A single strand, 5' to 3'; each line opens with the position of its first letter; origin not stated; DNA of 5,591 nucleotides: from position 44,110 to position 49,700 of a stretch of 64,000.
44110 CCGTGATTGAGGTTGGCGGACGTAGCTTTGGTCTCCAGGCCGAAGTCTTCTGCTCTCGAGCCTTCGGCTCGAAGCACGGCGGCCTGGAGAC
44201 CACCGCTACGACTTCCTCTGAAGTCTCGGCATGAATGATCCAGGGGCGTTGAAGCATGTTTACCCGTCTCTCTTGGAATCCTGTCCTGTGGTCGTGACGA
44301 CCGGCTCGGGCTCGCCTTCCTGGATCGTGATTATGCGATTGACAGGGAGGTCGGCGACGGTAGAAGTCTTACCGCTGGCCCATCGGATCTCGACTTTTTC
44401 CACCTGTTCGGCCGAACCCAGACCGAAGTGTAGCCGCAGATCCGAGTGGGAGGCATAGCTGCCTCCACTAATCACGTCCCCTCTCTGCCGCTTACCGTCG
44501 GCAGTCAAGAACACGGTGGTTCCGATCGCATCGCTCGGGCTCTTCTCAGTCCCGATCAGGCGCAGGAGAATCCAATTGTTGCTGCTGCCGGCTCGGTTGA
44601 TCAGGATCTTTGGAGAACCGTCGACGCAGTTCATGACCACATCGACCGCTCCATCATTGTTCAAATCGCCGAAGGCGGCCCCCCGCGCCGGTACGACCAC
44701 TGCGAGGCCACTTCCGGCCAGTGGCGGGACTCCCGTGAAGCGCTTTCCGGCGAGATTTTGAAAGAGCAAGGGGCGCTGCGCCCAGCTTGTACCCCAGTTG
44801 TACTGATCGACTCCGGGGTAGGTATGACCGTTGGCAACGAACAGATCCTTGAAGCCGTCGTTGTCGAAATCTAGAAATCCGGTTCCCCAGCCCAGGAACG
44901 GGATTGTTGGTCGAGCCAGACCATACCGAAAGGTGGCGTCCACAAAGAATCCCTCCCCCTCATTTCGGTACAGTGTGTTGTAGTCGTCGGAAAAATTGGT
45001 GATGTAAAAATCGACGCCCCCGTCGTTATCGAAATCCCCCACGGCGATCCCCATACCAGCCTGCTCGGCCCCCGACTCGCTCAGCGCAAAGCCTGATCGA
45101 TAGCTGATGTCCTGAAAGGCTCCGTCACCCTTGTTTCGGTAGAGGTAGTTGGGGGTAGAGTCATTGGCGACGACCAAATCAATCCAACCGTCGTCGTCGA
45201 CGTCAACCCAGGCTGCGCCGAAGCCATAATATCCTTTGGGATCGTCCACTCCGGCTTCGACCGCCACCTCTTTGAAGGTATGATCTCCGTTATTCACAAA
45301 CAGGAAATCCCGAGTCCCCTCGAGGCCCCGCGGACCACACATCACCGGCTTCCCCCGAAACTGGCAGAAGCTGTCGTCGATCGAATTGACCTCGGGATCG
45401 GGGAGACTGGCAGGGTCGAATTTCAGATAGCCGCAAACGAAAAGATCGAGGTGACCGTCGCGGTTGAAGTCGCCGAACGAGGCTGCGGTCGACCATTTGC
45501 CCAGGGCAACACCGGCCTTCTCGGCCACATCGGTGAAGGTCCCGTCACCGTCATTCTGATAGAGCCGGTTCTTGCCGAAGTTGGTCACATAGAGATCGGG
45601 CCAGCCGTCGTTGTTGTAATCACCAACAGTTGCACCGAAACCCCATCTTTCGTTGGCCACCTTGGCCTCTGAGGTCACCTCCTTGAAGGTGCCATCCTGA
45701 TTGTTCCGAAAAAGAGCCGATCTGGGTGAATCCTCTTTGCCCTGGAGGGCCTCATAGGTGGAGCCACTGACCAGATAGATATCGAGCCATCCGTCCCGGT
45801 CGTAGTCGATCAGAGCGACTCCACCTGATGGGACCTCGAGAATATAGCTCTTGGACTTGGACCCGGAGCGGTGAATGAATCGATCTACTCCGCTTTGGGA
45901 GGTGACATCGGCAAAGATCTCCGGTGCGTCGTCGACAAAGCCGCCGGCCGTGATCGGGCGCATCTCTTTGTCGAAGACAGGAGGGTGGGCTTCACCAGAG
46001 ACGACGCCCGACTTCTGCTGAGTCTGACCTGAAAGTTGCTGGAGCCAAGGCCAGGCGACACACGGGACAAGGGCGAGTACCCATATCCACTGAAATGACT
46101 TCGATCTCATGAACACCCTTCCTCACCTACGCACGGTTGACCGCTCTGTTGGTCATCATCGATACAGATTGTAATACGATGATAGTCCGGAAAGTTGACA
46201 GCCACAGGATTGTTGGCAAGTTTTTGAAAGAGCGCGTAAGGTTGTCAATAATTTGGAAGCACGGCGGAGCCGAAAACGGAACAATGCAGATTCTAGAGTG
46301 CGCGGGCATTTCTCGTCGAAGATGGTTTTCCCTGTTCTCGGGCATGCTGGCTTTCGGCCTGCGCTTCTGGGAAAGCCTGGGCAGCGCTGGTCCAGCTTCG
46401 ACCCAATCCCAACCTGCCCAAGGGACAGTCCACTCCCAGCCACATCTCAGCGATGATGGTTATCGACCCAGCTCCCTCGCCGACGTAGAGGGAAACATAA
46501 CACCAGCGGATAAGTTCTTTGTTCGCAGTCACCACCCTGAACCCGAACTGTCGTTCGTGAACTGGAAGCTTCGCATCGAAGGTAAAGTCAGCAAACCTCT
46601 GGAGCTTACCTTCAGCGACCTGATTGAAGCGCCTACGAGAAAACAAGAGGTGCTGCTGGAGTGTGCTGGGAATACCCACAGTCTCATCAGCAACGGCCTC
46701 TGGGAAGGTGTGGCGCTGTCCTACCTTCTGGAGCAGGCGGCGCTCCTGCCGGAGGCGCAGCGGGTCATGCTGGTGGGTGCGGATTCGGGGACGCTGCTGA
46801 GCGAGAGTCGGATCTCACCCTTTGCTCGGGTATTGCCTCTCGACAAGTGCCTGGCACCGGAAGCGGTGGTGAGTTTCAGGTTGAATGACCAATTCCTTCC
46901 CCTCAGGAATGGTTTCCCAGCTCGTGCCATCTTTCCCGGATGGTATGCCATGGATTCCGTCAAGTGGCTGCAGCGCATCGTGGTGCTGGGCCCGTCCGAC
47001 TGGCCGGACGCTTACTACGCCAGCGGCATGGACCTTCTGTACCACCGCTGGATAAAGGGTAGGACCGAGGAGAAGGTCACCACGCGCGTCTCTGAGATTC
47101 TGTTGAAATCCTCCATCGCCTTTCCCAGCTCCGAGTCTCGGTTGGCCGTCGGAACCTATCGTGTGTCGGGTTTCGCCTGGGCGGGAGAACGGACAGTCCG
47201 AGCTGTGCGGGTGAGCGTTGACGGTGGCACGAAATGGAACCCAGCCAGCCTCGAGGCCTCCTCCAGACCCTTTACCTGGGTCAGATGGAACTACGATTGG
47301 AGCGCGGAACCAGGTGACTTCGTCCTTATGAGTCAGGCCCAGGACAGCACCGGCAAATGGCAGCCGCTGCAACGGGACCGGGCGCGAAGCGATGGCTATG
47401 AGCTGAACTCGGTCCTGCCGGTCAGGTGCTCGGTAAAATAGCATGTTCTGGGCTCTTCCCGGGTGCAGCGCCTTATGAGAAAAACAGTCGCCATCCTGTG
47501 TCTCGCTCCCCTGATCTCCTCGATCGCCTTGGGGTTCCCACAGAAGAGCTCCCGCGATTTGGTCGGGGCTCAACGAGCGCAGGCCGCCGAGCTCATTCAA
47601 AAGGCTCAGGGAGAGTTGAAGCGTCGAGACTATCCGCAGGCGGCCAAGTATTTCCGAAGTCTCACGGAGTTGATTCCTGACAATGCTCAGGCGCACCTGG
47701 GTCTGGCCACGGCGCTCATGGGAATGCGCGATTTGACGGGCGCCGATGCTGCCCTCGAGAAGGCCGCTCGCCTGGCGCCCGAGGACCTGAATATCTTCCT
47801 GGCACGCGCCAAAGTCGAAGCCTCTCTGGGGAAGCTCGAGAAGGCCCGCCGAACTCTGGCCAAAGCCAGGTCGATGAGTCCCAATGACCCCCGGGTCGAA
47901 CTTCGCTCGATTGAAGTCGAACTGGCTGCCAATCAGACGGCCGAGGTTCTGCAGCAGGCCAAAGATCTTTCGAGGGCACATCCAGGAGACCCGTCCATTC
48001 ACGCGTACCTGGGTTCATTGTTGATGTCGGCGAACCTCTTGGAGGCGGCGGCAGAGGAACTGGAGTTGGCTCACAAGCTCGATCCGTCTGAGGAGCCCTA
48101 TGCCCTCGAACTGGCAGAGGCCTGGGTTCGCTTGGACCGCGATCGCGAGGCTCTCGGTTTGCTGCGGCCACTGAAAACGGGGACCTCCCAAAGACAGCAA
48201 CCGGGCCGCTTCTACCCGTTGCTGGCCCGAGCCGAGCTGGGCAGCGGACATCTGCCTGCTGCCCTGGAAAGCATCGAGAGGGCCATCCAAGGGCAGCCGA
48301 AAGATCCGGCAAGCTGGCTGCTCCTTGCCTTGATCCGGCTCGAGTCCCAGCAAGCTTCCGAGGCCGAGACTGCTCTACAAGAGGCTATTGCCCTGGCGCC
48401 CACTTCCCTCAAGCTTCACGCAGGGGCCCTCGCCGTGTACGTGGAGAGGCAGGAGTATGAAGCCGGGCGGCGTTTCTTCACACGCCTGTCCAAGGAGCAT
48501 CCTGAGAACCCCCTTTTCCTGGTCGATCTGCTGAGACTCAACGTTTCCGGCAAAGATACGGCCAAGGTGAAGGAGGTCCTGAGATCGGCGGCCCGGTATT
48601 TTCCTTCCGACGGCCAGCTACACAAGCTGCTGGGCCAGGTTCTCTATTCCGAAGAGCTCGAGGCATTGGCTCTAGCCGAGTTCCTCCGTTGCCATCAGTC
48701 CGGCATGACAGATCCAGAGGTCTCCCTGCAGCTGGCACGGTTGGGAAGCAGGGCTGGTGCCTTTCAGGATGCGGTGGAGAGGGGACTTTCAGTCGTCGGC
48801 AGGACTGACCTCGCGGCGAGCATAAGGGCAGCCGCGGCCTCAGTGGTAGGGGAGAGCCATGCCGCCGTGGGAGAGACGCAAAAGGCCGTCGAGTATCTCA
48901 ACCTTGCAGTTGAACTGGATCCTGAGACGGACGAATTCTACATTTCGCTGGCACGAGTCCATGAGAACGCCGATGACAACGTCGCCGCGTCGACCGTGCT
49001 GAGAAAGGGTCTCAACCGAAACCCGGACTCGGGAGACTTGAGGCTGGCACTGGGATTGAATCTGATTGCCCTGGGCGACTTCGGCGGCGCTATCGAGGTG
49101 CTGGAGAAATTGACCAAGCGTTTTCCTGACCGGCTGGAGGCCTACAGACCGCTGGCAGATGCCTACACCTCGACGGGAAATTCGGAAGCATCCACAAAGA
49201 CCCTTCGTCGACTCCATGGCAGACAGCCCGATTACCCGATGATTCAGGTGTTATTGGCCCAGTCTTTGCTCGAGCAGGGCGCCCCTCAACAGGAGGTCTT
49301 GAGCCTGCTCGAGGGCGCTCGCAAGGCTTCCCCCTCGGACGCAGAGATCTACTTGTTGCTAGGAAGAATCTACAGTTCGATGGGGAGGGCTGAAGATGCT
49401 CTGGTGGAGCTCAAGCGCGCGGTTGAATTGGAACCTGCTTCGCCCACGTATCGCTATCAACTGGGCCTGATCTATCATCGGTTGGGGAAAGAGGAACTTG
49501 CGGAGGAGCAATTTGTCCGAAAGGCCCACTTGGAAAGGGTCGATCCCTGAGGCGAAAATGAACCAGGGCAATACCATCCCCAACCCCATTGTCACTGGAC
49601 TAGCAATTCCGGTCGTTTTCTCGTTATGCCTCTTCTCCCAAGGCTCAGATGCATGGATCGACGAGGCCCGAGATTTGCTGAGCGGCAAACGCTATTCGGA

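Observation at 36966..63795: Two paralogous modules: PSCyt/DUF1549/DUF1553 gene, then DUF1501 gene, then a Tat-secreted uncharacterised TIM-barrel-like protein, each next to a GH33 sialidase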

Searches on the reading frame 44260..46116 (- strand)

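Call 3: search_protein_families(library=pfam, proteins=[window:44260-46116:-], max_evalue=0.01)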
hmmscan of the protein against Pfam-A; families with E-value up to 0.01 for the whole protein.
window:44260-46116:- (618 aa): 3 families
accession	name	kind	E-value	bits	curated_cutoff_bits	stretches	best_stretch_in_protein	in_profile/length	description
PF13517.12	FG-GAP_3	-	8.2e-54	180.5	26.9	6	166-227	1-61/61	FG-GAP-like repeat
PF07593.17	UnbV_ASPIC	-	3e-20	72.3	23.4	1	530-597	1-68/68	ASPIC and UnbV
PF01839.29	FG-GAP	-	1e-11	44.8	22.1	1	159-179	2-22/37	FG-GAP repeat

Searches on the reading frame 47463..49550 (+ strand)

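Call 3: search_protein_families(library=pfam, proteins=[window:47463-49550:+], max_evalue=0.01)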
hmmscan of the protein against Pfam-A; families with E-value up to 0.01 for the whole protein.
window:47463-49550:+ (695 aa): 32 families (the best 25 are shown)
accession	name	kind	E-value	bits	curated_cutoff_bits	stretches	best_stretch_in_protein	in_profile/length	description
PF14559.12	TPR_19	-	6.3e-52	174.2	25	7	534-600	1-67/68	Tetratricopeptide repeat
PF13428.12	TPR_14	-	3.6e-48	157.4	23.5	6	525-566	2-43/44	Tetratricopeptide repeat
PF13432.12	TPR_16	-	1.7e-40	137.4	32.7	6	254-314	3-63/65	Tetratricopeptide repeat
PF13181.12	TPR_8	-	1.6e-33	112.4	25.7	1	627-659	1-33/34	Tetratricopeptide repeat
PF23914.1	TPR_CcmH_CycH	-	4.5e-33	114.8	42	4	274-349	42-120/158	Cytochrome c-type biogenesis protein H TPR domain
PF07719.23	TPR_2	-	7.9e-31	104.1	27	1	627-659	1-33/34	Tetratricopeptide repeat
PF13414.12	TPR_11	-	1.5e-26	92.2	26.8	1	634-675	1-42/42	TPR repeat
PF13431.12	TPR_17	-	3.8e-22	77.1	24.4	0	650-681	2-33/34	Tetratricopeptide repeat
PF00515.34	TPR_1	-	2.5e-21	75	27.8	0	627-658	1-32/34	Tetratricopeptide repeat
PF13371.12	TPR_9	-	2.3e-16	60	35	1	255-315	3-62/73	Tetratricopeptide repeat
PF12895.13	ANAPC3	-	5.3e-16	59.1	27.2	0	619-678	15-73/82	Anaphase-promoting complex, cyclosome, subunit 3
PF13174.12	TPR_6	-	4.3e-15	55.7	26.3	0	528-556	4-32/33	Tetratricopeptide repeat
PF13429.12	TPR_15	-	8.8e-15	55.3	26.2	2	464-609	121-265/280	Tetratricopeptide repeat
PF12569.14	NatA_aux_su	-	5.5e-11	42.5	33.3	0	87-166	204-283/515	N-terminal acetyltransferase A, auxiliary subunit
PF13424.12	TPR_12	-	6.4e-09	36.3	30.1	0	611-656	28-74/77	Tetratricopeptide repeat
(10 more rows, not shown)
